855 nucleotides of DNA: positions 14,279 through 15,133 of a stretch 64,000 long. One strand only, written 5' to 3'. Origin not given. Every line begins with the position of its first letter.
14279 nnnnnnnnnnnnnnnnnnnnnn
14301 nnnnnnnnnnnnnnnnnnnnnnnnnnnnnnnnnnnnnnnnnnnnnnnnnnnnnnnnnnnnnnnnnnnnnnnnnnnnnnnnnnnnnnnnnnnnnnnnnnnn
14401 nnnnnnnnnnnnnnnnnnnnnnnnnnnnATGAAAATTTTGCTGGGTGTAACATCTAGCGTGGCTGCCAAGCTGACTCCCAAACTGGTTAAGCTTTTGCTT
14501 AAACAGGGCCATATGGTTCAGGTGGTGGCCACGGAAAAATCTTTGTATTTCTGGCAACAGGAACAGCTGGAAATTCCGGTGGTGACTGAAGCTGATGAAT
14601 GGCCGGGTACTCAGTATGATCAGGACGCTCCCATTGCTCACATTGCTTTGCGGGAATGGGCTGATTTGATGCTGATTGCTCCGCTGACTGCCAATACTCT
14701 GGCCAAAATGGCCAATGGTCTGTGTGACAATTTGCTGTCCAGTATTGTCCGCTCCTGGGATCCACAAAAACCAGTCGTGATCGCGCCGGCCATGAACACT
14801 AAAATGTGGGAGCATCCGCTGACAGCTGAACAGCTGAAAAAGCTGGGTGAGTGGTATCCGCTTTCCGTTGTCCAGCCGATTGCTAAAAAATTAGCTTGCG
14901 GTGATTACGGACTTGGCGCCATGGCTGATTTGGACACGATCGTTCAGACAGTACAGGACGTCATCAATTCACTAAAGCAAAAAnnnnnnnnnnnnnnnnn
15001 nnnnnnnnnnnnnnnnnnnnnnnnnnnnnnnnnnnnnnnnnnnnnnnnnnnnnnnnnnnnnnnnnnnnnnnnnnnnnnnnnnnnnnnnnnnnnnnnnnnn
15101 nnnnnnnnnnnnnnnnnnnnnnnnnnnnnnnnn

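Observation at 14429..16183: CoaC flavoprotein fused to a CoaB-like middle domain and a C-terminal class II aldolase/adducin-like domain, next to a separate coaB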

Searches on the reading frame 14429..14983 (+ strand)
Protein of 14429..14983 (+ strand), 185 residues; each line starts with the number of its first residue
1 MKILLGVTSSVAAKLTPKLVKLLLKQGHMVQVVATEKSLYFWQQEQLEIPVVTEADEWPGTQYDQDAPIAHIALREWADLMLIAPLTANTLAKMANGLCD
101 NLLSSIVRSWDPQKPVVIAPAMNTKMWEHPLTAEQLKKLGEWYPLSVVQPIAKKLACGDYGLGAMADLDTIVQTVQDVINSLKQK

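Call 51: search_protein_families(library=ncbifam, proteins=[window:14429-14983:+], max_evalue=0.00001)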
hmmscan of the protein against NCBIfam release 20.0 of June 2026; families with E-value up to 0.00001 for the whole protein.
window:14429-14983:+ (185 aa): 5 families
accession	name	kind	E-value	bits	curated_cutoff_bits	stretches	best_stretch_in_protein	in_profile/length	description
TIGR00521.1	coaBC_dfp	equivalog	6.3e-43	147.3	219.7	1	1-181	4-180/392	bifunctional phosphopantothenoylcysteine decarboxylase/phosphopantothenate--cysteine ligase CoaBC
TIGR02113.1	coaC_strep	equivalog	1.2e-38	132.7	261.4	1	2-178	2-176/177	phosphopantothenoylcysteine decarboxylase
NF004685.0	PRK06029.1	subfamily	4.6e-07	30.1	188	1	1-104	2-105/187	UbiX family flavin prenyltransferase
NF006161.0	PRK08305.1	equivalog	1.4e-06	28.1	156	1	75-123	82-131/196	dipicolinate synthase subunit B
TIGR02699.1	archaeo_AfpA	hypoth_equivalog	6.5e-06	25.8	192.45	0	79-123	80-125/174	archaeoflavoprotein AfpA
